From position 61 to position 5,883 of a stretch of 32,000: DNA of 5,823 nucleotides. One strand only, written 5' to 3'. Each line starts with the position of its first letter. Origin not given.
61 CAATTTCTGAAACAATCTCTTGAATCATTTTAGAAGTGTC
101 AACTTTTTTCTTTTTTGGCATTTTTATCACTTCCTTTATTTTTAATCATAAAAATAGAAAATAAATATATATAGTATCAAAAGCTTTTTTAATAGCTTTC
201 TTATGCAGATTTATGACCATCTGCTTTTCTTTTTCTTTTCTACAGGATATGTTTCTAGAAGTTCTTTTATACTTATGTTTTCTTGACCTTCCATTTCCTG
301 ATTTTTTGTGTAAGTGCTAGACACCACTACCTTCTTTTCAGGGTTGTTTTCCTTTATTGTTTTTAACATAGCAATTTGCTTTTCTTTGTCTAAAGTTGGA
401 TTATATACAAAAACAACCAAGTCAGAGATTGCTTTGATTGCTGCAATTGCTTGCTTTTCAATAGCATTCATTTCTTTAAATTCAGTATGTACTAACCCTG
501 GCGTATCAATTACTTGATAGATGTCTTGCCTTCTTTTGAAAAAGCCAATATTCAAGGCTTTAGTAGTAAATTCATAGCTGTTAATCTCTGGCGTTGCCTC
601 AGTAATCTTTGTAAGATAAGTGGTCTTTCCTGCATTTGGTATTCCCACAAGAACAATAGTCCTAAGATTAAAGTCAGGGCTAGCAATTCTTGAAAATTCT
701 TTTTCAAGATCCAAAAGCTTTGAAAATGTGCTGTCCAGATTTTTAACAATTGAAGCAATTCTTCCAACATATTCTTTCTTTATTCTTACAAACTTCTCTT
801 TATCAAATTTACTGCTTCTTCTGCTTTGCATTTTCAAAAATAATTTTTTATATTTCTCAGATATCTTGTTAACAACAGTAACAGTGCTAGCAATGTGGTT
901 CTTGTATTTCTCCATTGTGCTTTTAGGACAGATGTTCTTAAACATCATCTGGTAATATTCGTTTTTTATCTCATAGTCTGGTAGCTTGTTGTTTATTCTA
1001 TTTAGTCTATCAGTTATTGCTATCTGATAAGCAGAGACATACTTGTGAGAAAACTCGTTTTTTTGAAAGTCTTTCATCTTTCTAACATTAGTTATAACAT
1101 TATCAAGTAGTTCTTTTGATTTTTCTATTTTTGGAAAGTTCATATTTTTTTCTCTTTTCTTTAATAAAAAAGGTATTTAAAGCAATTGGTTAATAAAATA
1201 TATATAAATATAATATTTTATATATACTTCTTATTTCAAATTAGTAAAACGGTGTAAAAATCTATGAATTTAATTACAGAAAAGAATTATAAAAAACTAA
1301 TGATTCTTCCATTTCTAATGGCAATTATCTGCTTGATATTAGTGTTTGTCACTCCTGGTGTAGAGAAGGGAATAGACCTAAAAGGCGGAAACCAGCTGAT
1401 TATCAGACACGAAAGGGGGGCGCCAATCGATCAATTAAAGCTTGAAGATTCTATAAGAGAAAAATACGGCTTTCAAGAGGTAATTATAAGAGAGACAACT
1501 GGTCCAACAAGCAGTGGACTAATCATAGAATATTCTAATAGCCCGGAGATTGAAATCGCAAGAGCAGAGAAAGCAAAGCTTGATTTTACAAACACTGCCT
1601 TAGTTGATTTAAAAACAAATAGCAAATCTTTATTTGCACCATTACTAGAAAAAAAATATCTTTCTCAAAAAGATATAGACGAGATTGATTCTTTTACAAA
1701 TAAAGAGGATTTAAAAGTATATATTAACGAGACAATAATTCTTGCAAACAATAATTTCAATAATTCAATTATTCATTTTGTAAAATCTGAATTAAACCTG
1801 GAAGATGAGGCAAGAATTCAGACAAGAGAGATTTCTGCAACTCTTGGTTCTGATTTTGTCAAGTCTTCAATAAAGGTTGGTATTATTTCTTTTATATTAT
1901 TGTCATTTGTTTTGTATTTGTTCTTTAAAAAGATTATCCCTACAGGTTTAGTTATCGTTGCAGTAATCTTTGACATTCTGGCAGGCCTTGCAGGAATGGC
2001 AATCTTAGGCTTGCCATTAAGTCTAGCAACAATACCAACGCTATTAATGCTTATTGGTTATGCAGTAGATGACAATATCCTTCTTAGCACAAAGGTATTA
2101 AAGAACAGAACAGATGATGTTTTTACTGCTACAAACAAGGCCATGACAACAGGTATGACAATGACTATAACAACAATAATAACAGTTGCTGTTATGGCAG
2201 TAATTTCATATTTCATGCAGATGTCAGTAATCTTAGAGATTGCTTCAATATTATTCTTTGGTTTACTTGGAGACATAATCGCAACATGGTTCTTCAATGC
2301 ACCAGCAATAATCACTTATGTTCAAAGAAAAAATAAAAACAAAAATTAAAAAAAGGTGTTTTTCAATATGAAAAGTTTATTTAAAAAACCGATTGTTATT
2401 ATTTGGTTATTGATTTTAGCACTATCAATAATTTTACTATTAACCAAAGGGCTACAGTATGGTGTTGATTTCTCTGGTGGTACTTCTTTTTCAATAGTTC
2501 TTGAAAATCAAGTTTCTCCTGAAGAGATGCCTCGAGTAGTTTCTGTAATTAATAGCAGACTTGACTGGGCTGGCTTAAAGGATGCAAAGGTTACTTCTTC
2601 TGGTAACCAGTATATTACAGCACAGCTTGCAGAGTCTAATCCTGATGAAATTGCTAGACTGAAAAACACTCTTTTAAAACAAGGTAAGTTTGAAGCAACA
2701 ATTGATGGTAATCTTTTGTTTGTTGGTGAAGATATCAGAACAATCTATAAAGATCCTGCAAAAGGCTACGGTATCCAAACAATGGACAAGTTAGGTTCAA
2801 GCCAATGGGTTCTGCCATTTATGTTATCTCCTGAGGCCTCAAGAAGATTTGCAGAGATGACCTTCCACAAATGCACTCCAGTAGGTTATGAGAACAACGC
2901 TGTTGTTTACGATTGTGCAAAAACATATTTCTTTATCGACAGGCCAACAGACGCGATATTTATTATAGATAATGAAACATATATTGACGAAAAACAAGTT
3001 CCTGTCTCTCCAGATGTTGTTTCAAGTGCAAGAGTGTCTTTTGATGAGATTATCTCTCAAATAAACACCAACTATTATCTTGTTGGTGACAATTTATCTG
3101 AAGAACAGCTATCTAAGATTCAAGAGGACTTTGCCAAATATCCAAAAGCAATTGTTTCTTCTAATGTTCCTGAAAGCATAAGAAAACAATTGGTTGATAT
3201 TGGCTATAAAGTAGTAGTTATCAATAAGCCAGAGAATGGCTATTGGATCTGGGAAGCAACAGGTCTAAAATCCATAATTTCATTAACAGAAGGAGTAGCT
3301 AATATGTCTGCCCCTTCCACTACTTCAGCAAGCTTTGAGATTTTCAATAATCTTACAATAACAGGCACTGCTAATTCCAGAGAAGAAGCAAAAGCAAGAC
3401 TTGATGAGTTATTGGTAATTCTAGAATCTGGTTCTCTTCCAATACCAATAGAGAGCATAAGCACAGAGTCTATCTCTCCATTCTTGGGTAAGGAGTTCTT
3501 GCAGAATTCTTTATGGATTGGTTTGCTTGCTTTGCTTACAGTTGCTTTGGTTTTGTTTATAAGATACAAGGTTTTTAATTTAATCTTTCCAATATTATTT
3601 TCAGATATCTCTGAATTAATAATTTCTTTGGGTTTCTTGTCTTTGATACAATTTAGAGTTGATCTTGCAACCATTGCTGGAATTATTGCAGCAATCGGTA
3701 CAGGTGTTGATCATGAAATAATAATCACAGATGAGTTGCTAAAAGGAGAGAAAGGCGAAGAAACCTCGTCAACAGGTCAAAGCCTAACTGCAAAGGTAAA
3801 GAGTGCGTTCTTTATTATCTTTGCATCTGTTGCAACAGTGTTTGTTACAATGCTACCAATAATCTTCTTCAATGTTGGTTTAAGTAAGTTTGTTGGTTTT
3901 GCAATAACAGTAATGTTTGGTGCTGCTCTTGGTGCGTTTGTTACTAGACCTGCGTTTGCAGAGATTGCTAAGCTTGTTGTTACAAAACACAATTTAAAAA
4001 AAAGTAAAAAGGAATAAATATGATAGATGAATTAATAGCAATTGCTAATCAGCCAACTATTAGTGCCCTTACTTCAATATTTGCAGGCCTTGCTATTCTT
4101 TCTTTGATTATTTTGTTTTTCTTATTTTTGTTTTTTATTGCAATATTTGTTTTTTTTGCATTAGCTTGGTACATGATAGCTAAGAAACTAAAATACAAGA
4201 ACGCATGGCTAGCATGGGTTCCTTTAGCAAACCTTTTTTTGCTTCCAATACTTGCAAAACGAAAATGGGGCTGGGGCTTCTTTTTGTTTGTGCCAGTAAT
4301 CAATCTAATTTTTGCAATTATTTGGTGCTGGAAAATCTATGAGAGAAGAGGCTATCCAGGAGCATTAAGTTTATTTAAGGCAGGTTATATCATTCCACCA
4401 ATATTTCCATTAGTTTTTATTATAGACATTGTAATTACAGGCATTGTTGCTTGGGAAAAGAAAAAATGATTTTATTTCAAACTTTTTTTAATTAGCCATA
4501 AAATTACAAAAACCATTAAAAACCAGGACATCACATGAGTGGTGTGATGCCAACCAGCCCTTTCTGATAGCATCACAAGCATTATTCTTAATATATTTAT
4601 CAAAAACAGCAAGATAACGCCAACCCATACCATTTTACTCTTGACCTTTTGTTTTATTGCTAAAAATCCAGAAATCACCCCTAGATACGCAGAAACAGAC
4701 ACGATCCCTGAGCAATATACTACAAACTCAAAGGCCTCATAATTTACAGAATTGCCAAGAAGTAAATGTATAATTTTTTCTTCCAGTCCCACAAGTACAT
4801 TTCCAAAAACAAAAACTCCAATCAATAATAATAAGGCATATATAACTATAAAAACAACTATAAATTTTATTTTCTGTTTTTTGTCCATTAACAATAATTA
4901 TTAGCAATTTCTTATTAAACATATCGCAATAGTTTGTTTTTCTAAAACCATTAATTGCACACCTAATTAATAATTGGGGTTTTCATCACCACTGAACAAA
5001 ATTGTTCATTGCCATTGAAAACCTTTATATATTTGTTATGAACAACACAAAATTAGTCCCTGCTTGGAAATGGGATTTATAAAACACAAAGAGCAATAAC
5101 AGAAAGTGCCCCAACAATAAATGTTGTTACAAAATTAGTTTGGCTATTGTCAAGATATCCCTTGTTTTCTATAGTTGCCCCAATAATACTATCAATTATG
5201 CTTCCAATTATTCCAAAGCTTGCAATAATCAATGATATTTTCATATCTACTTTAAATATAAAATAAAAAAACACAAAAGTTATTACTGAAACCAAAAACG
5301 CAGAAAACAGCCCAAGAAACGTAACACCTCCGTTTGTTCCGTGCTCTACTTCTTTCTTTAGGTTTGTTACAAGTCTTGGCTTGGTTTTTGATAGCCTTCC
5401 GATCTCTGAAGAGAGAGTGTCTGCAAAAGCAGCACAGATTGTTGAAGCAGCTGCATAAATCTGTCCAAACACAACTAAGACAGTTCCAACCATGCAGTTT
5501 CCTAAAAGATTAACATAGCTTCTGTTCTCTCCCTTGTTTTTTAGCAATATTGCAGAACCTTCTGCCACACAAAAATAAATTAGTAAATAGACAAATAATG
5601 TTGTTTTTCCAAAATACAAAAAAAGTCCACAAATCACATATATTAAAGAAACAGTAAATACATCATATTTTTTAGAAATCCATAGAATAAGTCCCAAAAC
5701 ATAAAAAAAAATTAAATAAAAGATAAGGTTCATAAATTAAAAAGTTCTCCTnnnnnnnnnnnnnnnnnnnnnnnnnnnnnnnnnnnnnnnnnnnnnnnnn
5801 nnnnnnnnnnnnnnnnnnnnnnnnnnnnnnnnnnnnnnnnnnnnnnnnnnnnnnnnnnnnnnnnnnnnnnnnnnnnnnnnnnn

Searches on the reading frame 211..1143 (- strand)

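Call 6: search_protein_families(library=pfam, proteins=[window:211-1143:-], max_evalue=0.01)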
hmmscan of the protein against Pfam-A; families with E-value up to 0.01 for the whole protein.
window:211-1143:- (310 aa): 6 families
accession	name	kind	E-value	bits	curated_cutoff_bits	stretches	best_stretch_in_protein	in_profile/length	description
PF01926.29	MMR_HSR1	-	8.7e-17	61.7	21.9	1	162-271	1-106/113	50S ribosome-binding GTPase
PF02421.24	FeoB_N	-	5.7e-09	36.1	27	1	162-286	2-122/156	Ferrous iron transport protein B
PF06858.20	NOG1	-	2.4e-06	27.6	27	1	228-274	2-52/58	Nucleolar GTP-binding protein 1 (NOG1)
PF01591.24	6PF2K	-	2.6e-05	24.1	27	1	162-248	15-103/223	6-phosphofructo-2-kinase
PF17835.6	NOG1_N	-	0.0002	21.9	22.9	1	29-154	39-157/160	NOG1 N-terminal helical domain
PF09439.16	SRPRB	-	0.0022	17.8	25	1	161-252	4-85/178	Signal recognition particle receptor beta subunit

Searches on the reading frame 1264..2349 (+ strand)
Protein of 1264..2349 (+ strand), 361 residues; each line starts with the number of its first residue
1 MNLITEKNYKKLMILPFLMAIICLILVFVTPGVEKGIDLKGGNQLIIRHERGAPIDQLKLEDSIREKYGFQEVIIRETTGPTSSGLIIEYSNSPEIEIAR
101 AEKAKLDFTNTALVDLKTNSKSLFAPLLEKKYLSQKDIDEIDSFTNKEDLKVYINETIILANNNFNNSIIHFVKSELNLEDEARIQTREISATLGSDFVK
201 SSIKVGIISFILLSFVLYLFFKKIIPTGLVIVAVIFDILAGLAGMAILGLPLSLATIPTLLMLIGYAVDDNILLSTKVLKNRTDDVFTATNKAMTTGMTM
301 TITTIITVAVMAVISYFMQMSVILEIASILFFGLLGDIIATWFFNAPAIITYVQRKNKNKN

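Call 6: search_protein_families(library=pfam, proteins=[window:1264-2349:+], max_evalue=0.01)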
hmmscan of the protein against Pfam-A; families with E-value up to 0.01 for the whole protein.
window:1264-2349:+ (361 aa): 2 families
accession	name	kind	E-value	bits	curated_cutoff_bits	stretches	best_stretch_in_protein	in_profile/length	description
PF02355.23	SecD_SecF_C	-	1.9e-28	99.6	20.5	1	181-353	12-187/189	Protein export membrane protein SecD/SecF, C-terminal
PF00873.25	ACR_tran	-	0.0021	16.3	28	1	197-323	324-452/1021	AcrB/AcrD/AcrF family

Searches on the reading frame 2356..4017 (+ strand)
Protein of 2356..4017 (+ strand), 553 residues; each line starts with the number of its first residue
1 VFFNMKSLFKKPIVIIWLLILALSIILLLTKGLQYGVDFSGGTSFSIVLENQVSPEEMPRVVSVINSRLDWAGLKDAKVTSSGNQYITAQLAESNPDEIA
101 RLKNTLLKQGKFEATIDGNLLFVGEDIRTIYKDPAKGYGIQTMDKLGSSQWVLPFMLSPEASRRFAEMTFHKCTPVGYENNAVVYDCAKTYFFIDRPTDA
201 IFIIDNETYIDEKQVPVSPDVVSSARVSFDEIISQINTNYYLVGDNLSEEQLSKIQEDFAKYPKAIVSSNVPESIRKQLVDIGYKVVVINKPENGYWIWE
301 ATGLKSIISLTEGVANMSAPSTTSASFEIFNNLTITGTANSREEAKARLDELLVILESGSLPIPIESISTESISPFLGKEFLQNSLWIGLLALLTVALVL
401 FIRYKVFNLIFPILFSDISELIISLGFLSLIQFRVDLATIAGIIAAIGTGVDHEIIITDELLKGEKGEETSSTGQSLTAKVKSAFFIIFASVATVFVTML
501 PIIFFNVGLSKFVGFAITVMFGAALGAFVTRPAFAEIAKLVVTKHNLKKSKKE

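Call 6: search_protein_families(library=pfam, proteins=[window:2356-4017:+], max_evalue=0.01)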
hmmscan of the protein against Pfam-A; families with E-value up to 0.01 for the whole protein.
window:2356-4017:+ (553 aa): 4 families
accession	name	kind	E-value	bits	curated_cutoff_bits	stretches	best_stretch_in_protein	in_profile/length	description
PF02355.23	SecD_SecF_C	-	3.7e-15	56.3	20.5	1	365-528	13-173/189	Protein export membrane protein SecD/SecF, C-terminal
PF07549.19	Sec_GG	-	1.9e-06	27.6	20.3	1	26-52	1-27/28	SecD/SecF GG Motif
PF21760.3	SecD_1st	-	0.0038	17.1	27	1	60-112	3-53/60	Protein translocase subunit SecDF, P1 domain, N-terminal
PF03176.21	MMPL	-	0.0054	16.2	20.5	1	386-535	146-299/333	MMPL family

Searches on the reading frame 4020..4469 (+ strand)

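Call 6: search_protein_families(library=pfam, proteins=[window:4020-4469:+], max_evalue=0.01)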
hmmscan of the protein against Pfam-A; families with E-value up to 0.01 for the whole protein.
window:4020-4469:+ (149 aa): 1 family
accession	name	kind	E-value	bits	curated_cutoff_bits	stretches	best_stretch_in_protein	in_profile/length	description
PF18936.5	DUF5684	-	6.5e-06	27.1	27.4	1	63-115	1-53/81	Family of unknown function (DUF5684)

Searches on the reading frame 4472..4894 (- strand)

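Call 6: search_protein_families(library=pfam, proteins=[window:4472-4894:-], max_evalue=0.01)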
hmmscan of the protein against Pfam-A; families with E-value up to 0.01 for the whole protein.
window:4472-4894:- (140 aa): 0 families

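Call 9: search_protein_families(library=pfam, proteins=[window:4472-4894:-], max_evalue=1)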
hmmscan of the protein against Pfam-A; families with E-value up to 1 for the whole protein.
window:4472-4894:- (140 aa): 1 family
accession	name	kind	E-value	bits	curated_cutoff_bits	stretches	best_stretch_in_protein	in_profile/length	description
PF06532.16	NrsF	-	0.65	10.2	26.8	1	61-135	23-96/204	Negative regulator of sigma F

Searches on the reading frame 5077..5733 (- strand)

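Call 6: search_protein_families(library=pfam, proteins=[window:5077-5733:-], max_evalue=0.01)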
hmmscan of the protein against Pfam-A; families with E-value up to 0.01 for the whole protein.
window:5077-5733:- (218 aa): 1 family
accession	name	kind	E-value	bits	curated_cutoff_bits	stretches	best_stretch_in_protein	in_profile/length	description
PF01940.21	DUF92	-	4e-32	112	27.5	1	30-206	22-249/251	Integral membrane protein DUF92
